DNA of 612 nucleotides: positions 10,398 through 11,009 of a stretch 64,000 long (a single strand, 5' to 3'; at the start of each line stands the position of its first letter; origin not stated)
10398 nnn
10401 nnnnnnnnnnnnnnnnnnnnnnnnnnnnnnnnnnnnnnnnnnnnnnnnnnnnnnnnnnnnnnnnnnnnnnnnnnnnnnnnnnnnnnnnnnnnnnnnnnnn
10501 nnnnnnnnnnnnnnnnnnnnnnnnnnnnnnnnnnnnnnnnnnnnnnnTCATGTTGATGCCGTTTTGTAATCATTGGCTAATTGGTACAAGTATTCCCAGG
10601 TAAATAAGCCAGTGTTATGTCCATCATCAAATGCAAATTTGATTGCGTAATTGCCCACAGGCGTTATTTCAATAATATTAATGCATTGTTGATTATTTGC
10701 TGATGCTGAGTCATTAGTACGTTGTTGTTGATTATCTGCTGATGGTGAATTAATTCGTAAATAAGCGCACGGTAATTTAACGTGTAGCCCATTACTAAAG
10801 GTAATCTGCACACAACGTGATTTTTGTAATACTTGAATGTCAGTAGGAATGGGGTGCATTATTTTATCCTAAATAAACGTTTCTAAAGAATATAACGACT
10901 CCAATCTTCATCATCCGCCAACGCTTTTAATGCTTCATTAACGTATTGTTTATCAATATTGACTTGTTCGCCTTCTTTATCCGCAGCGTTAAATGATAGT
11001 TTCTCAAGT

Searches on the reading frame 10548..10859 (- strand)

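Call 73: search_protein_families(library=pfam, proteins=[window:10548-10859:-], max_evalue=0.0001)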
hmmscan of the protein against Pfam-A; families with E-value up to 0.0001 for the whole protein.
window:10548-10859:- (103 aa): 1 family
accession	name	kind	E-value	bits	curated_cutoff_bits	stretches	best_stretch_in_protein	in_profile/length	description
PF06155.17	GBBH-like_N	-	6.6e-24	84.9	22.8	1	9-92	2-85/85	Gamma-butyrobetaine hydroxylase-like, N-terminal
